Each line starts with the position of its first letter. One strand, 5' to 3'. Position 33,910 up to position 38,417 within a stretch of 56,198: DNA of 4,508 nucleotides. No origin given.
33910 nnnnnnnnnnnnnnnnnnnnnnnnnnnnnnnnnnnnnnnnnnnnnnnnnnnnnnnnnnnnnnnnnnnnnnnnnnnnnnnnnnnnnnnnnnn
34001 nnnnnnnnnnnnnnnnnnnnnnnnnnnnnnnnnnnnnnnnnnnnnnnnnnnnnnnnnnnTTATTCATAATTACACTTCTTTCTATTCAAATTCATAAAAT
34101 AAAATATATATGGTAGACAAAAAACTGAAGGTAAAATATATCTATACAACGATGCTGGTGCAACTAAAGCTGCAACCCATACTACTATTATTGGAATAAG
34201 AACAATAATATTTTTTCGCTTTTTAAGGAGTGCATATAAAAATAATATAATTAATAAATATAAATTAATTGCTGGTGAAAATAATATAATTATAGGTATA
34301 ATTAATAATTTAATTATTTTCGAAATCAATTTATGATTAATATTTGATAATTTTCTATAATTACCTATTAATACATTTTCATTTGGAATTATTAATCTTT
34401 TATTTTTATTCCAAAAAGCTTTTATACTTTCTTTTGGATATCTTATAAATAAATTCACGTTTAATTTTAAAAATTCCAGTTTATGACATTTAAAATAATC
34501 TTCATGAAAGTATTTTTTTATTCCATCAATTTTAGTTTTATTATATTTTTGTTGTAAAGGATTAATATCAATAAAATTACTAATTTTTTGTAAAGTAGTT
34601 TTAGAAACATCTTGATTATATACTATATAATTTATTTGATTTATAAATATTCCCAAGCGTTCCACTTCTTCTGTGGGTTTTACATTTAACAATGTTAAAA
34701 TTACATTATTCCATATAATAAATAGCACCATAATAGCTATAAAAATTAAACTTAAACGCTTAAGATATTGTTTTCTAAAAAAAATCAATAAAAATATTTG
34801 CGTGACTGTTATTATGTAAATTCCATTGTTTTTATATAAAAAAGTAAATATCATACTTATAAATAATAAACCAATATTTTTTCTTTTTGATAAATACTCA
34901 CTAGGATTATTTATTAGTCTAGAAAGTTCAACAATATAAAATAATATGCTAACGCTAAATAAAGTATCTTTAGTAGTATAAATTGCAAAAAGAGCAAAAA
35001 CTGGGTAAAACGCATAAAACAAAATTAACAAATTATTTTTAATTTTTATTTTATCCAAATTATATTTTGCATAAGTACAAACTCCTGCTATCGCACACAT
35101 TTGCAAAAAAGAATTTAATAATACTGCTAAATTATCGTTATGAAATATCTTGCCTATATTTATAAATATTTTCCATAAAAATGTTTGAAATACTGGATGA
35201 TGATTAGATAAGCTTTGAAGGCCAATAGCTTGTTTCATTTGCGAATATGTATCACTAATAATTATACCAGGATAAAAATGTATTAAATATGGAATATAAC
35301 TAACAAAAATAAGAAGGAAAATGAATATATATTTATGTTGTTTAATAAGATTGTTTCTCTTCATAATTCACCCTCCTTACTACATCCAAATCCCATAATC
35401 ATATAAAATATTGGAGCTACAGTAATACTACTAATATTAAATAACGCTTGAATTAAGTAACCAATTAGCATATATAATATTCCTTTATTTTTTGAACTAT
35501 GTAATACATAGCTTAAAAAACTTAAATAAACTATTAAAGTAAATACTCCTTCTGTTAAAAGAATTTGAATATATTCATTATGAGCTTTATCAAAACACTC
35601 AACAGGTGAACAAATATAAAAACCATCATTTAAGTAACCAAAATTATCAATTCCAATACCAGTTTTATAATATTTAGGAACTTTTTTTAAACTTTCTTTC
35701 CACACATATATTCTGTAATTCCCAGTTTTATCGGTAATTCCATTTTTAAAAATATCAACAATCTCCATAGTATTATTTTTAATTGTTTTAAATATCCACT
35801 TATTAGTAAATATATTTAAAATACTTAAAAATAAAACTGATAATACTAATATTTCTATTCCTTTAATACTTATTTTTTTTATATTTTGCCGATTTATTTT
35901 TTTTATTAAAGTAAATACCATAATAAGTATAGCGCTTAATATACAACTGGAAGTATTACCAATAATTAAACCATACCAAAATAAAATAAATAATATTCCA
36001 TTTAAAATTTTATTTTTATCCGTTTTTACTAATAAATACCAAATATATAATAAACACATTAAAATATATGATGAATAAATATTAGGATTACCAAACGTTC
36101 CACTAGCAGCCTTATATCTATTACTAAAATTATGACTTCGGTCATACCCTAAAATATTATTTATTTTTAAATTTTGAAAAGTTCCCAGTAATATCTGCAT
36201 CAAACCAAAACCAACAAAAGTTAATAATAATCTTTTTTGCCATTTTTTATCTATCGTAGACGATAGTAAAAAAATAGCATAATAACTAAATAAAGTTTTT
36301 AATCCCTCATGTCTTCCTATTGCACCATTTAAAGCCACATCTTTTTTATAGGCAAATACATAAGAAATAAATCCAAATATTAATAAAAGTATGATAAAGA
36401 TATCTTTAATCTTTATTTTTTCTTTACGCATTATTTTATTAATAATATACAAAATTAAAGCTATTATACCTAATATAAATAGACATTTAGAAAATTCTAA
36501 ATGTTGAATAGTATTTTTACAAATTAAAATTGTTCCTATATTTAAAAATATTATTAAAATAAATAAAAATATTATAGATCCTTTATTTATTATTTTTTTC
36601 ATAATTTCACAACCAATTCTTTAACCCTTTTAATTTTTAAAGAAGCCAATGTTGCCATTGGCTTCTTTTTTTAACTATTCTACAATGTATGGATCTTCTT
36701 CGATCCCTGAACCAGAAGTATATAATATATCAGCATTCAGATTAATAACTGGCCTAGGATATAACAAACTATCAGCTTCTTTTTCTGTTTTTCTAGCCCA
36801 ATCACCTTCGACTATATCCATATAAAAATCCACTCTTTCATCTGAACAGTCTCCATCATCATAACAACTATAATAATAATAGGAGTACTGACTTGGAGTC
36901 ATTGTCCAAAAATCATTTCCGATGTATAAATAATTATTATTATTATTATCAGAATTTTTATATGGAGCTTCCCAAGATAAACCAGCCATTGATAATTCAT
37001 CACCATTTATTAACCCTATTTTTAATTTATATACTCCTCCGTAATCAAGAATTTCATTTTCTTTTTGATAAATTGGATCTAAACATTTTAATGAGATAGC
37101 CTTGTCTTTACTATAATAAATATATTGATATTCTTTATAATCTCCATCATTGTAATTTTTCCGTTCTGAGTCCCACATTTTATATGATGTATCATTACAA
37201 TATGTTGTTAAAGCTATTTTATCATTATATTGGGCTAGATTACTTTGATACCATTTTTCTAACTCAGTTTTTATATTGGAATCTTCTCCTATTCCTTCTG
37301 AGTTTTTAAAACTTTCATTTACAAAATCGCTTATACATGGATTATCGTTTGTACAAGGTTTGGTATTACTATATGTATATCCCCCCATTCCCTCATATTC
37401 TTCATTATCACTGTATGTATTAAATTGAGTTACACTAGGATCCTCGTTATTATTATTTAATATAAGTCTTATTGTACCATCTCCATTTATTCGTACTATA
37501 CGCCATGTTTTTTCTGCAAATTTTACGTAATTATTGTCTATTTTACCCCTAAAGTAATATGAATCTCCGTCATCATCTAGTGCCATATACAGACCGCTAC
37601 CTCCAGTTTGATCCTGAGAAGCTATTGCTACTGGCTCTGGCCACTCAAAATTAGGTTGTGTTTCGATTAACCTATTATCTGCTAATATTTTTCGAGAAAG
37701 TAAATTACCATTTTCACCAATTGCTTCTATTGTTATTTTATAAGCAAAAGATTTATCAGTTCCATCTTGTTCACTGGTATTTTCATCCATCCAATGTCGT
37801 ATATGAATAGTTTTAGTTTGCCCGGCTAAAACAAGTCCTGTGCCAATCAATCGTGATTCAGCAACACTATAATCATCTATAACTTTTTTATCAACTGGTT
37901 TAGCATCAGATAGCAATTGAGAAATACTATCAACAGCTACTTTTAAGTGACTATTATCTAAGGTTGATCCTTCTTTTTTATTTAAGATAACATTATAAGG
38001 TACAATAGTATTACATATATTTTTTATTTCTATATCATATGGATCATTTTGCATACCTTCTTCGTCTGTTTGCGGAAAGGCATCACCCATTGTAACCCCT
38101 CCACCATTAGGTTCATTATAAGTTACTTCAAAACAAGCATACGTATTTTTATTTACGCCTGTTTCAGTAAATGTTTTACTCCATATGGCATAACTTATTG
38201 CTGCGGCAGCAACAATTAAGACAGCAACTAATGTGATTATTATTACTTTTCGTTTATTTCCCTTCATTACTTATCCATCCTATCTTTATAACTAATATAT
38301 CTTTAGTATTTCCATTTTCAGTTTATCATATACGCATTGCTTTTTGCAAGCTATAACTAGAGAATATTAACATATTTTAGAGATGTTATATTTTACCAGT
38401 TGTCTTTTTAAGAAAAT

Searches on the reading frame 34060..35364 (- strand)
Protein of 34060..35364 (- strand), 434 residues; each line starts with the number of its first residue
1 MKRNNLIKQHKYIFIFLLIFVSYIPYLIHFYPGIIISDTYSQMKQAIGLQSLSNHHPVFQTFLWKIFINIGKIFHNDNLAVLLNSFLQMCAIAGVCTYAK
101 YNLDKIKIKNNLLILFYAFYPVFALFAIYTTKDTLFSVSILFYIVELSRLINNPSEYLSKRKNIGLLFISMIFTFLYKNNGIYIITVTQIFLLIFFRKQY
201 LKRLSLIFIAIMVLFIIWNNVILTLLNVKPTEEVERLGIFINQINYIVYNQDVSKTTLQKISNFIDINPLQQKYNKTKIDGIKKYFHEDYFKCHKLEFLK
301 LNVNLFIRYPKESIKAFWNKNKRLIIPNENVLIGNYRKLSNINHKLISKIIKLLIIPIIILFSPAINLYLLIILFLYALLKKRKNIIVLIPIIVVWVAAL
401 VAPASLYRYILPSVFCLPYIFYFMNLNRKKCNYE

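Call 87: search_protein_families(library=pfam, proteins=[window:34060-35364:-], max_evalue=0.001)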
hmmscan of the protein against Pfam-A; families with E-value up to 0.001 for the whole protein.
window:34060-35364:- (434 aa): 1 family
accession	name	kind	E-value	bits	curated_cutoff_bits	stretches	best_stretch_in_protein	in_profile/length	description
PF19484.4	DUF6020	-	4.3e-22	78.6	28.3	1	52-283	182-421/604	Family of unknown function (DUF6020)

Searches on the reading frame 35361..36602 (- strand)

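Call 87: search_protein_families(library=pfam, proteins=[window:35361-36602:-], max_evalue=0.001)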
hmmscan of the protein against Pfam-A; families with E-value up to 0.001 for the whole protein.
window:35361-36602:- (413 aa): 1 family
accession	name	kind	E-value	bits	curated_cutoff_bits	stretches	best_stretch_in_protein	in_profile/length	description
PF04932.20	Wzy_C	-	1.2e-13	51.6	31.7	1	204-360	2-149/149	O-Antigen ligase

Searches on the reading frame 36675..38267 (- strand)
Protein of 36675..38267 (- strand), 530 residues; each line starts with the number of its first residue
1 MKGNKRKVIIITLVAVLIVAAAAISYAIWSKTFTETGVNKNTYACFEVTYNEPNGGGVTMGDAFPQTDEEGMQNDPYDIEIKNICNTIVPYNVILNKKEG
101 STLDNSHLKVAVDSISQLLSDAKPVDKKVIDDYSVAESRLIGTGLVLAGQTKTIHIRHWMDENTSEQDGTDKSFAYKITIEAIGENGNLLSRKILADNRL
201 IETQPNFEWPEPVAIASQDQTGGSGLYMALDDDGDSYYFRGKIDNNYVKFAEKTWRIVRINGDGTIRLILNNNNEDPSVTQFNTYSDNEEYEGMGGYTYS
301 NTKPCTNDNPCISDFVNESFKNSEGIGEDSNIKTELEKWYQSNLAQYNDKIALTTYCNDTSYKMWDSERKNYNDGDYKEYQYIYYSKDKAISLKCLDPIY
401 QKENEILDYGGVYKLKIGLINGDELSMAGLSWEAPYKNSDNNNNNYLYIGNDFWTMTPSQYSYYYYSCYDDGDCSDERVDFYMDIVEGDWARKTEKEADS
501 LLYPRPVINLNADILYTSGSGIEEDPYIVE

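Call 11: search_protein_families(library=pfam, proteins=[window:36675-38267:-], max_evalue=1)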
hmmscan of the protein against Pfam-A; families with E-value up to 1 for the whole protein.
window:36675-38267:- (530 aa): 0 families

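Call 61: search_protein_families(library=ncbifam, proteins=[window:36675-38267:-], max_evalue=0.1)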
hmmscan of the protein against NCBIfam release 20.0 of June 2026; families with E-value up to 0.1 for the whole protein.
window:36675-38267:- (530 aa): 0 families

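Call 84: list_cluster_members(proteins=[P0001, window:36675-38267:-, window:12430-13770:+, P0002])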
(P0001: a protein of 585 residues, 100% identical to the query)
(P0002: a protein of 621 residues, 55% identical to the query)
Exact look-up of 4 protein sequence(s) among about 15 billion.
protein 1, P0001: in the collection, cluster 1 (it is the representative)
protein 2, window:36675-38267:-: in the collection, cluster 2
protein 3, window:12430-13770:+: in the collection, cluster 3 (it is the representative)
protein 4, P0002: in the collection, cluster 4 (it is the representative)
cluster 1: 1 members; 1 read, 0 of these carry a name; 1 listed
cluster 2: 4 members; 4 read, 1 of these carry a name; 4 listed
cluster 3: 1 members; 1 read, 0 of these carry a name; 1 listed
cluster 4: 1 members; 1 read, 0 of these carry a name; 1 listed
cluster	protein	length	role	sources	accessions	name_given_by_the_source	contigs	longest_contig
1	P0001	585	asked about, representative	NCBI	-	-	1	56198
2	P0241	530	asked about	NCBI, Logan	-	-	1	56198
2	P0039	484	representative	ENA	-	-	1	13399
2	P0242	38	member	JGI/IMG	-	hypothetical protein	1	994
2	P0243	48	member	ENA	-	-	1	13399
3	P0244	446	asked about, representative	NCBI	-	-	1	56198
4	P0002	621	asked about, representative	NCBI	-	-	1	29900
